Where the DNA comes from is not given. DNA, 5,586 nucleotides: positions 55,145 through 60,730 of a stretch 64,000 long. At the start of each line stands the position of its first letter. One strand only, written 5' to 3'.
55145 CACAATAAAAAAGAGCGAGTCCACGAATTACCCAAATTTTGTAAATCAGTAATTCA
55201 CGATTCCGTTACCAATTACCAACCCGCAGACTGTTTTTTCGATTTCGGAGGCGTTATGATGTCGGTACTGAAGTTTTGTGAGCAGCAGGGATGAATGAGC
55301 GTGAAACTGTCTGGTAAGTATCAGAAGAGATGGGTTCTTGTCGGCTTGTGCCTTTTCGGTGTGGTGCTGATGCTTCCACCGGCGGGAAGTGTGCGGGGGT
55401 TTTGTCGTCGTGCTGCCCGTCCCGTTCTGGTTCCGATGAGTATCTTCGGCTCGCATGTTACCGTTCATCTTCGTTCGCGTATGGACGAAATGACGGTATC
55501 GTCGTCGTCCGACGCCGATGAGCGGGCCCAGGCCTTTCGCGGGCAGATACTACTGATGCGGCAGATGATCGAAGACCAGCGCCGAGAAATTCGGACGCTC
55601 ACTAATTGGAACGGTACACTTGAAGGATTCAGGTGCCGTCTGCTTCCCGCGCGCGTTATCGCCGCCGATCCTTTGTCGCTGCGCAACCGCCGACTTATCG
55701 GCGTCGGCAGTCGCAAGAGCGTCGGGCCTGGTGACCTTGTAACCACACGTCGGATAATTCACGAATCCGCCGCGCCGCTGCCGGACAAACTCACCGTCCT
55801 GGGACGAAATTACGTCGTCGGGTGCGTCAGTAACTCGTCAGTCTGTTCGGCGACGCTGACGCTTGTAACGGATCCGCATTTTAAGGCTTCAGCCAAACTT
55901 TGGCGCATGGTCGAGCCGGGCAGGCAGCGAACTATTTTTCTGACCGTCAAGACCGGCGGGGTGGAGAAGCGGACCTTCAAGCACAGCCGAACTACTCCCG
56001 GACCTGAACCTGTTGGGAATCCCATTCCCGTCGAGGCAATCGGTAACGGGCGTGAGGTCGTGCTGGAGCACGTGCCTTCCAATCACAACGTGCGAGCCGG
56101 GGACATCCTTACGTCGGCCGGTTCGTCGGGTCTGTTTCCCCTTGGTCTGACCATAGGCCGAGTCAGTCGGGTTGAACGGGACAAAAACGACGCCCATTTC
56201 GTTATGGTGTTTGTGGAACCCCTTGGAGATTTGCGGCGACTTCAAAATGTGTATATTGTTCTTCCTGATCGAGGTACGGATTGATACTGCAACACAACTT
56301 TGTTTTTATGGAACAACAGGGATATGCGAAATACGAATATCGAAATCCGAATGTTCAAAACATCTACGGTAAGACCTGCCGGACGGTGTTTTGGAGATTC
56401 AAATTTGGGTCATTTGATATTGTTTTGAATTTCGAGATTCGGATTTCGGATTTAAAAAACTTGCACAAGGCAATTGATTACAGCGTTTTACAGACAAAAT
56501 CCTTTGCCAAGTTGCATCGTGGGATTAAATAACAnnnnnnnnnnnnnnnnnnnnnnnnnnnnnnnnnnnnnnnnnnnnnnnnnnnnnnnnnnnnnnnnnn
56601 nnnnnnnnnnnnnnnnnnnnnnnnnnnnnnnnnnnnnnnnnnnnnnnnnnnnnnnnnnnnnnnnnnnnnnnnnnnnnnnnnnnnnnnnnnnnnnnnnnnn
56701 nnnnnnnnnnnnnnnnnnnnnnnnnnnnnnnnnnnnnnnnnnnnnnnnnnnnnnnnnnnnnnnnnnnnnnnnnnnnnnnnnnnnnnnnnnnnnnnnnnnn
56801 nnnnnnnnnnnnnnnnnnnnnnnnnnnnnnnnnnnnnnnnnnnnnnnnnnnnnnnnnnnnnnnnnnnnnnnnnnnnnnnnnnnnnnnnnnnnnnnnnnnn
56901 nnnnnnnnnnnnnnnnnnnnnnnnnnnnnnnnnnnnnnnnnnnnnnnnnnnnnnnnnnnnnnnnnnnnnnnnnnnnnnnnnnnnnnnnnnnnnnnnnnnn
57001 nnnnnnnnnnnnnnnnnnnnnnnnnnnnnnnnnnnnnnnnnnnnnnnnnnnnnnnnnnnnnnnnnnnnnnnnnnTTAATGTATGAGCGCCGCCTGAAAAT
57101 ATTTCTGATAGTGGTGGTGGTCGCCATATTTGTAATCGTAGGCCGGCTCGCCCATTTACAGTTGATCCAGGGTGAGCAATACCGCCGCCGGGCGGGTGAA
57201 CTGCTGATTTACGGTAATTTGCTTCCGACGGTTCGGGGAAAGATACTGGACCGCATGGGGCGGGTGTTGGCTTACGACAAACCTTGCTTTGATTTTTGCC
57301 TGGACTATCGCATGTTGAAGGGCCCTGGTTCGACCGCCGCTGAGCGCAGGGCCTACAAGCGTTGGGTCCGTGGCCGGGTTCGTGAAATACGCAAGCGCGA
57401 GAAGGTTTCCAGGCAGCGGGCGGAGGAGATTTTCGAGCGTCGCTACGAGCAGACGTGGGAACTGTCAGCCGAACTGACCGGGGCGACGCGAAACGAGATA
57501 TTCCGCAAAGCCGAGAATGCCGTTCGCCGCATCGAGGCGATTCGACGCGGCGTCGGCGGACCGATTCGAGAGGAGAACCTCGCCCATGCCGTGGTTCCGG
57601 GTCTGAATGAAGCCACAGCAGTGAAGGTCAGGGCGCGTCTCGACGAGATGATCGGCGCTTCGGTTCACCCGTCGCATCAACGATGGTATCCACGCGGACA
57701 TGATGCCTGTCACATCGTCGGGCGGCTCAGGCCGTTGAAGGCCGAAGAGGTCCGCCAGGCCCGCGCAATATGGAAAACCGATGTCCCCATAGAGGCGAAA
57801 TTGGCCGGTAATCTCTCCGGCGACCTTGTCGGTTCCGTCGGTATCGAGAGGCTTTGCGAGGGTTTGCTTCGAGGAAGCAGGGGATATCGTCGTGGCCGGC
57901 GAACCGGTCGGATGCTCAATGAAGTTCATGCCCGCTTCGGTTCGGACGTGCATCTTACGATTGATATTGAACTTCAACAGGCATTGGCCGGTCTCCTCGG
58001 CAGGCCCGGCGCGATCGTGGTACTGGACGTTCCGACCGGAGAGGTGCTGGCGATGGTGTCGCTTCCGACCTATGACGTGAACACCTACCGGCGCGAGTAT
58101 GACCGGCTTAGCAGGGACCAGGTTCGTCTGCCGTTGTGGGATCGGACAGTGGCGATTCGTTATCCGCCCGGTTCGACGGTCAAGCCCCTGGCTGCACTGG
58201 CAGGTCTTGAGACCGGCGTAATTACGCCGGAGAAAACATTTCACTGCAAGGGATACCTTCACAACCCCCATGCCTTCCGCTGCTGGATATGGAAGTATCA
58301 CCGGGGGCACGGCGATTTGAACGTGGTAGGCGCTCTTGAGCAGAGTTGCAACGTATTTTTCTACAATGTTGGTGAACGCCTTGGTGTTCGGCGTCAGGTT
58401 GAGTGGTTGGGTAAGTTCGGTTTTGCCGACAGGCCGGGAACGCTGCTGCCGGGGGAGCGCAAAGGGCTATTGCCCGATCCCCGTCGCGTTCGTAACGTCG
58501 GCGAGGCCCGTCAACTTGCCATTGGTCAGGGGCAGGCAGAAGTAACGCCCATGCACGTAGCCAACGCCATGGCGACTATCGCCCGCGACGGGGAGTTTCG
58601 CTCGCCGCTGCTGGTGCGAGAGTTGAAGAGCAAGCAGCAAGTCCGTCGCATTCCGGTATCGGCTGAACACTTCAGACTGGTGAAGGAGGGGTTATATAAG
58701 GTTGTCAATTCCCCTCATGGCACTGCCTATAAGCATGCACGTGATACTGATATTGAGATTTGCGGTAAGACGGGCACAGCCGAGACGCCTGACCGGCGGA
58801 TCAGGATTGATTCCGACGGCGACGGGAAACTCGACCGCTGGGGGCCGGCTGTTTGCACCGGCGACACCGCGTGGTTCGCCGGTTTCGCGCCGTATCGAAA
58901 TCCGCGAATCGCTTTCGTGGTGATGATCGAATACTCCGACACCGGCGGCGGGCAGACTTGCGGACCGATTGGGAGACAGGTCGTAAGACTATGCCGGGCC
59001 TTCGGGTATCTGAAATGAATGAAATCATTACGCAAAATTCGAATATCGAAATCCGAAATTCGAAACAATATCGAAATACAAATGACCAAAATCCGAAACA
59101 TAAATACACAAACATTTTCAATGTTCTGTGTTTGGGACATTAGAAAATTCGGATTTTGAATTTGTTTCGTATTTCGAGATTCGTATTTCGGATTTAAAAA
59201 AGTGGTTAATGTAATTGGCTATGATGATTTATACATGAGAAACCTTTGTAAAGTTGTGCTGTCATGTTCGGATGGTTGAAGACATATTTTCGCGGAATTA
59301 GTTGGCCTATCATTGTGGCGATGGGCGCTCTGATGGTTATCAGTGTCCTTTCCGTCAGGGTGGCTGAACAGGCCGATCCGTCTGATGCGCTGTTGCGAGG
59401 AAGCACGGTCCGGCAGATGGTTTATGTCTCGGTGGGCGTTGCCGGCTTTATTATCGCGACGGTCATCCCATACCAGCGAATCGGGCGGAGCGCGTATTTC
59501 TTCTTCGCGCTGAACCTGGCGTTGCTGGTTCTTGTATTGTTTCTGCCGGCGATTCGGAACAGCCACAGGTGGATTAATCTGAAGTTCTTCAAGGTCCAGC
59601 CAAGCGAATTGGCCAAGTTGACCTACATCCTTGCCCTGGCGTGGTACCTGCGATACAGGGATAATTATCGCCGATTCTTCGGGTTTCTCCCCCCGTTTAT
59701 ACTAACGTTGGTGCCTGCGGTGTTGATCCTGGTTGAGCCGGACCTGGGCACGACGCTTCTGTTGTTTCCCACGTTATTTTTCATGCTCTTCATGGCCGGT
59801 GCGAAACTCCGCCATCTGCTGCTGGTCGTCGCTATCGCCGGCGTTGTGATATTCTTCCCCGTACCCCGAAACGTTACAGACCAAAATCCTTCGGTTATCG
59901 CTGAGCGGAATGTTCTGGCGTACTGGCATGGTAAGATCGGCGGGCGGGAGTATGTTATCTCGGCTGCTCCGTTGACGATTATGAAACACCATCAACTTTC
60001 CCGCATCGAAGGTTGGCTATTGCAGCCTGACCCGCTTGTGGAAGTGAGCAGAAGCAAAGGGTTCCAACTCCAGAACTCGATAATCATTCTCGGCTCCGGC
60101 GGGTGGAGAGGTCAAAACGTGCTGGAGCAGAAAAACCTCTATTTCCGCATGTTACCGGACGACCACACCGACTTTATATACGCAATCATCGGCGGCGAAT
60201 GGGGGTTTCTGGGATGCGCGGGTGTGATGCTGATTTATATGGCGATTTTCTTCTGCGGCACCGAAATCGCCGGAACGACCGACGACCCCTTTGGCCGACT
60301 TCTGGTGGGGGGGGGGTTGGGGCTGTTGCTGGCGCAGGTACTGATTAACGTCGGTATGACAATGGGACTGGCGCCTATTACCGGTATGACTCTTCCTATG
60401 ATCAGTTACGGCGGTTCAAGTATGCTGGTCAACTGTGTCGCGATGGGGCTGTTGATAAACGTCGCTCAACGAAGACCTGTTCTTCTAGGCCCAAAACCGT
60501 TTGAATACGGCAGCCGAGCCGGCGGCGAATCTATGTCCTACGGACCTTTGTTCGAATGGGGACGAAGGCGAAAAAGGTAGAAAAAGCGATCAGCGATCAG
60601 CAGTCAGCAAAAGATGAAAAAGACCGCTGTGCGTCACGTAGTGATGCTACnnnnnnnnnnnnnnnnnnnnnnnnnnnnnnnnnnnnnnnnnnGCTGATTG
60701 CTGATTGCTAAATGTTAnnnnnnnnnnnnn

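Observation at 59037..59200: Copy 4 of the element family sits between mrdA (PBP2) and rodA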

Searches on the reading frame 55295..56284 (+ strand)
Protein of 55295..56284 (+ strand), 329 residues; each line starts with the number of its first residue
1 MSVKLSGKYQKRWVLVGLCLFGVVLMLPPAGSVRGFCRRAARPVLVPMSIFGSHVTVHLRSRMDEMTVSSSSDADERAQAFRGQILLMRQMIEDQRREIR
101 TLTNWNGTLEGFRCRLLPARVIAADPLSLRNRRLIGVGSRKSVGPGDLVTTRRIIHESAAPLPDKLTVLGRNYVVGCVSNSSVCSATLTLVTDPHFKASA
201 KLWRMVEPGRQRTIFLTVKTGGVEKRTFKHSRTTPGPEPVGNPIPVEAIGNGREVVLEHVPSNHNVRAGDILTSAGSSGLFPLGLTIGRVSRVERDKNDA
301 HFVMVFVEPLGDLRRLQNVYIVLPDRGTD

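Call 10: search_protein_families(library=ncbifam, proteins=[window:55295-56284:+])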
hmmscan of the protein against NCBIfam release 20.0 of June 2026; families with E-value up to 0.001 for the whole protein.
window:55295-56284:+ (329 aa): 12 families
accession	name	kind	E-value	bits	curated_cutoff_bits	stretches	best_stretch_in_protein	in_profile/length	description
TIGR00219.1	mreC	equivalog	2.2e-13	50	92.75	1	252-325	202-274/283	rod shape-determining protein MreC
NF010520.0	PRK13922.13-5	equivalog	1.1e-12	47.9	343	1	259-322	197-260/263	rod shape-determining protein MreC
NF010532.0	PRK13922.9-3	equivalog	6e-12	45.2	243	1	251-323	190-261/280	rod shape-determining protein MreC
NF010519.0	PRK13922.13-4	equivalog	2.1e-09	37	505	1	255-323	204-272/406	rod shape-determining protein MreC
NF010527.0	PRK13922.6-2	equivalog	2.4e-07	30.3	289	1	254-305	178-229/249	rod shape-determining protein MreC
NF010510.0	PRK13922.11-5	equivalog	4.1e-06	26.1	415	0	254-323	201-271/334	rod shape-determining protein MreC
NF011450.0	PRK14872.1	equivalog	3.5e-05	23.2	407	1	264-322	260-319/338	rod shape-determining protein MreC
NF010513.0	PRK13922.12-3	equivalog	4.5e-05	23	380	0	262-303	222-263/305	rod shape-determining protein MreC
NF010524.0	PRK13922.14-4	equivalog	4.8e-05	22.6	332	1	259-322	206-268/270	rod shape-determining protein MreC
NF010507.0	PRK13922.10-6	equivalog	7.2e-05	22.6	219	1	251-322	180-248/252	rod shape-determining protein MreC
NF010533.0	PRK13922.9-5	equivalog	0.00025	20.2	384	0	252-292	211-251/345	rod shape-determining protein MreC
NF010512.0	PRK13922.12-1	equivalog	0.00027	20.3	336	1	253-322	203-265/287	rod shape-determining protein MreC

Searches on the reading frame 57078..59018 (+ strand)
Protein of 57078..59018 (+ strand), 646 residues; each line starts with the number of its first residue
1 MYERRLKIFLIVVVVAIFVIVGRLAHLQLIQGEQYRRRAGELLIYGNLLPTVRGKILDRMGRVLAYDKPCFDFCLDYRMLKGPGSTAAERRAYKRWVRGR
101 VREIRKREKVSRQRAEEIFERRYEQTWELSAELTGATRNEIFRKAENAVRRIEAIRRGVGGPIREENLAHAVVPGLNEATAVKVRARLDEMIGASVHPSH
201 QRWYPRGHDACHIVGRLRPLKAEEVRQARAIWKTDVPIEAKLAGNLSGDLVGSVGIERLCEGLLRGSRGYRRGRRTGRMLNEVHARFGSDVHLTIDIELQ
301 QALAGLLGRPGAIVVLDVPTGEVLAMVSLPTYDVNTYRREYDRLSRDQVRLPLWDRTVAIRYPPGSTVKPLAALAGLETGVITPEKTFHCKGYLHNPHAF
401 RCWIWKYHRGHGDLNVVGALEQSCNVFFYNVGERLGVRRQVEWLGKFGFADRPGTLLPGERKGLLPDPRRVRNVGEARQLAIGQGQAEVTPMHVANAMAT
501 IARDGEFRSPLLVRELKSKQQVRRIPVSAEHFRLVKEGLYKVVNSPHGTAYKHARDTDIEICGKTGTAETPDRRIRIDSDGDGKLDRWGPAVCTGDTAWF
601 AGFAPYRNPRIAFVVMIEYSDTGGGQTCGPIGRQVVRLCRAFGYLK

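Call 10: search_protein_families(library=ncbifam, proteins=[window:57078-59018:+])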
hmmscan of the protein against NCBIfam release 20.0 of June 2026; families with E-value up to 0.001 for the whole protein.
window:57078-59018:+ (646 aa): 18 families
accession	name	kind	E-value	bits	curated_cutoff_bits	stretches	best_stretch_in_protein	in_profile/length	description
TIGR03423.1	pbp2_mrdA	equivalog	4.4e-122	408.6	455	2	173-637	117-588/593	penicillin-binding protein 2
NF008061.0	PRK10795.1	equivalog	3.4e-67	227.4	962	1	192-636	155-609/634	peptidoglycan DD-transpeptidase MrdA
TIGR02214.1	spoVD_pbp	equivalog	6.4e-54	183.4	688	2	243-637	158-552/636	stage V sporulation protein D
NF051842.1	PBP4_5_Efaec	equivalog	1.4e-34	119.5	700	1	189-572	242-617/668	penicillin-binding protein PBP4(5)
NF011685.0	PRK15105.1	subfamily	4e-29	101.7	737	1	239-623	175-538/588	peptidoglycan glycosyltransferase FtsI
NF053573.1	PBP2_PenA_Neis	exception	1.4e-24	86.6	1105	1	298-636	250-557/572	peptidoglycan D,D-transpeptidase PBP2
NF000237.1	MECA_PBP2A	equivalog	2.5e-23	82.3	750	1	199-570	238-603/668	PBP2a family beta-lactam-resistant peptidoglycan transpeptidase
NF038278.1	strep_PBP2B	exception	1.4e-22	79.9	975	2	313-571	344-619/678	penicillin-binding protein PBP2B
NF000409.1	MECA_pure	exception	4.3e-21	75.1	1490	1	200-570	239-603/668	PBP2a family beta-lactam-resistant peptidoglycan transpeptidase MecA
NF000410.1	MECA1_pure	exception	1.9e-20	72.6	1480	1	200-570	238-601/666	PBP2a family beta-lactam-resistant peptidoglycan transpeptidase MecA1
NF000408.1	MECA2_pure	exception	4e-19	68.3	1525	1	200-570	239-603/668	PBP2a family beta-lactam-resistant peptidoglycan transpeptidase MecA2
NF000407.1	MECC_PBP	exception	1.1e-16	60.2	1500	1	249-569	273-599/665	PBP2a family beta-lactam-resistant peptidoglycan transpeptidase MecC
TIGR02074.1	PBP_1a_fam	subfamily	2.6e-16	59.5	508.75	1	311-606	260-497/535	PBP1A family penicillin-binding protein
NF038271.1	strep_PBP2X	exception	1.2e-15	56.9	1050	1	181-520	162-487/750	penicillin-binding protein PBP2X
NF033378.1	MECD_PBP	exception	5.9e-14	51.3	1450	1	240-569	269-610/678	PBP2a family beta-lactam-resistant peptidoglycan transpeptidase MecD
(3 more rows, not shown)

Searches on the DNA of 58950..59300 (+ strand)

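Call 37: search_dna_similar(query=window:59029-59201:+, collection=plasmids, mode=distant, max_evalue=0.001, max_rows=30)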
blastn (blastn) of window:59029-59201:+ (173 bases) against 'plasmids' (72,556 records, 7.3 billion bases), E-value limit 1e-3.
No match.

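Call 38: search_dna_similar(query=window:59029-59201:+, collection=phages, mode=distant, max_evalue=0.001, max_rows=30)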
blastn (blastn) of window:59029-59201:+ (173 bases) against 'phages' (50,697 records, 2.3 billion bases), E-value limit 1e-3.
No match.

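Call 42: search_rna_families(source=window, start=58950, end=59300, threshold=evalue, max_evalue=10)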
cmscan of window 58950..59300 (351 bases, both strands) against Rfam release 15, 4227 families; matches with E-value up to 10: 7.
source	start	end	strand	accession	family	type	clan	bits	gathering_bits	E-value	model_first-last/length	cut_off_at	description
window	59033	59190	-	RF04128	MIR8562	Gene; miRNA;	-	24.4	211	0.015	1-242/242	no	MIR8562 microRNA precursor family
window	59035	59195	+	RF04128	MIR8562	Gene; miRNA;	-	21.6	211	0.067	1-242/242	no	MIR8562 microRNA precursor family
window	59068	59180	-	RF04213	MIR7807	Gene; miRNA;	-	18.8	90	0.29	1-134/134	no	MIR7807 microRNA precursor family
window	59049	59197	+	RF04127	MIR8007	Gene; miRNA;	-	15.9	195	1.1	1-226/226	no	MIR8007 microRNA precursor family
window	59029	59078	-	RF00804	mir-240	Gene; miRNA;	-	15.1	67.5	6.6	1-99/99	no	mir-240 microRNA precursor family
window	59037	59194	-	RF04139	MIR841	Gene; miRNA;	-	14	200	2.6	1-212/212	no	MIR841 microRNA precursor family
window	59217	59235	+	RF01152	sR1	Gene; snRNA; snoRNA; CD-box;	-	8.9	45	7.4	1-57/57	no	Small nucleolar RNA sR1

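Call 89: search_dna_similar(query=window:59029-59201:+, collection=ecoli_genomes, mode=distant, max_evalue=0.001, max_rows=5)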
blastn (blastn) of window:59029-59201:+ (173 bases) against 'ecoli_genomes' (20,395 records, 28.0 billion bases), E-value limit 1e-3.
No match.

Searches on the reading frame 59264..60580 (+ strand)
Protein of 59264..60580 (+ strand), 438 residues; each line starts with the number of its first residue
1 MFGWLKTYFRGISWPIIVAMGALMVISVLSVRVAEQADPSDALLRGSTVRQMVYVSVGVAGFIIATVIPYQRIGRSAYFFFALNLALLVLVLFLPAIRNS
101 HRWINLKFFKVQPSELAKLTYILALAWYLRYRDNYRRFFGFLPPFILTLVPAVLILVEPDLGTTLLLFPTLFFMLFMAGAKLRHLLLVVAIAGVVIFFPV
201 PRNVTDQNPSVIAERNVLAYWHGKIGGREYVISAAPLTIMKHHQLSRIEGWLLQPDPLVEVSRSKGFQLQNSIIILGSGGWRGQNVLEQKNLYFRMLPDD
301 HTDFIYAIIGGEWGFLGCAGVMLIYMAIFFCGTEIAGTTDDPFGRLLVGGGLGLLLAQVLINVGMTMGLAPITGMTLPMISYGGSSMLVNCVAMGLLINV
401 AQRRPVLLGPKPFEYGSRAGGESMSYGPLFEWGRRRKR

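Call 10: search_protein_families(library=ncbifam, proteins=[window:59264-60580:+])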
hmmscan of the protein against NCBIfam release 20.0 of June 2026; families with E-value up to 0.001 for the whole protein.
window:59264-60580:+ (438 aa): 6 families
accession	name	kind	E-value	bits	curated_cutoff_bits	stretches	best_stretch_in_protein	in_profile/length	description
TIGR02210.1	rodA_shape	equivalog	5.7e-92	308.6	336.7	1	14-404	2-356/357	rod shape-determining protein RodA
TIGR02614.1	ftsW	equivalog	3.4e-77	260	337.5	2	231-403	189-356/357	putative lipid II flippase FtsW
TIGR02615.1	spoVE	exception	5.7e-57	193.8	448.8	2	239-401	196-353/354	stage V sporulation protein E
NF037961.1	RodA_shape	subfamily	1.7e-46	159.4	150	2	238-399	242-406/415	rod shape-determining protein RodA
NF008042.0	PRK10774.1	equivalog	8.9e-43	146.8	493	2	264-400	250-388/405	cell division protein FtsW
NF008060.0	PRK10794.1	equivalog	1.1e-40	139.7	590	2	239-406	202-365/370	peptidoglycan glycosyltransferase MrdB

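Call 16: find_encoding_contigs(protein=window:59264-60580:+, flank=10000, max_places=6)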
Protein window:59264-60580:+ (438 aa): no gene with exactly this product is on record in the collection.

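Call 17: find_related_loci(query=window:59264-60580:+, collection=genome_contigs, flank=10000)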
Query window:59264-60580:+ (438 aa) in genome_contigs; peptide patterns used: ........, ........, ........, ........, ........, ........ (x = any residue, [..] = any of these).
72 stretches matched a pattern; 16 encode a relative of the query (tblastn E <= 1e-3); 16 distinct loci.
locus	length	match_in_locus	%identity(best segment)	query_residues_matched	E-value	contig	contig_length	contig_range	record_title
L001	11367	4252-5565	96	1-438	0e+0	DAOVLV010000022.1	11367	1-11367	MAG TPA_asm: Planctomycetales bacterium isolate CSMAG_1454 CSMAG_1454_k141_498650_length_11367_cov_38.9559, whole genome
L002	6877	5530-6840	91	1-437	0e+0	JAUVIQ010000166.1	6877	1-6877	MAG: Planctomycetales bacterium isolate CSMAG_432 CSMAG_432_k127_5418186_length_6877_cov_15.0000, whole genome shotgun s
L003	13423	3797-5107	84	1-437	0e+0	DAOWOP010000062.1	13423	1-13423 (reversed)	MAG TPA_asm: Planctomycetales bacterium isolate CSMAG_3057 CSMAG_3057_k141_134424_length_13423_cov_47.0000, whole genome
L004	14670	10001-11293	83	1-431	0e+0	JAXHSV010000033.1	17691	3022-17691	MAG: Planctomycetota bacterium isolate MAG07_tar_biofilm MAG07_33, whole genome shotgun sequence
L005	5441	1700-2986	63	1-426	6e-158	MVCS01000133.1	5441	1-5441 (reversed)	MAG: Planctomycetales bacterium 4484_123 ex4484_123_scaffold_19995, whole genome shotgun sequence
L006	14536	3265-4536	60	1-426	2e-148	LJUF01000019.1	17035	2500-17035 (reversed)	MAG: Phycisphaerae bacterium SM23_33 WORSMTZ_6400, whole genome shotgun sequence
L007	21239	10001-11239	61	1-418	2e-146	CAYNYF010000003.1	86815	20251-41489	MAG TPA_asm: uncultured Planctomycetaceae bacterium isolate SRP214966_co5_363 genome assembly, contig: NODE_78_length_86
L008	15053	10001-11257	53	1-417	1e-138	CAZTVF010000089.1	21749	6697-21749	MAG TPA_asm: uncultured Planctomycetaceae bacterium isolate SRP272421_co2_511 genome assembly, contig: NODE_6552_length_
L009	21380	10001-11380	52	1-429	1e-131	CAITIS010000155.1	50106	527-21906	MAG: uncultured planctomycete isolate AlinenLipids_bin-9348 genome assembly, contig: bin-9348:155/159, whole genome shot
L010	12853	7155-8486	67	1-436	0e+0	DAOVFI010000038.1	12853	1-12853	MAG TPA_asm: Planctomycetales bacterium isolate CSMAG_1105 CSMAG_1105_k141_1610817_length_12853_cov_13.9764, whole genom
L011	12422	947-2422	55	8-428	2e-69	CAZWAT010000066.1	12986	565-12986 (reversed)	MAG TPA_asm: uncultured Planctomycetaceae bacterium isolate binchicken_co139_38 genome assembly, contig: NODE_10401_leng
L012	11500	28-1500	57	1-419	1e-63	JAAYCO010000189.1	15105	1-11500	MAG: Planctomycetota bacterium isolate AS06rmzACSIP_458 367970_AS06, whole genome shotgun sequence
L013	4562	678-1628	33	50-404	4e-41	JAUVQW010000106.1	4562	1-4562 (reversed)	MAG: Actinomycetes bacterium isolate CSMAG_698 CSMAG_698_k127_26208775_length_4562_cov_61.0000, whole genome shotgun seq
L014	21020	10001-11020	29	27-403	3e-33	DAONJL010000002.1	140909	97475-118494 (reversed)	MAG TPA_asm: bacterium isolate AMR_MDS_3740 NODE_105_length_140909_cov_9.985347, whole genome shotgun sequence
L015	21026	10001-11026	25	22-388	1e-25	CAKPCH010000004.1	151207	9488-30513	MAG: uncultured Bacilli bacterium isolate REFINED_METABAT215_TOP10_CONTIGS_1500_ASSEMBLY_K77_MERGED__Hadza_MoBio_hadza-I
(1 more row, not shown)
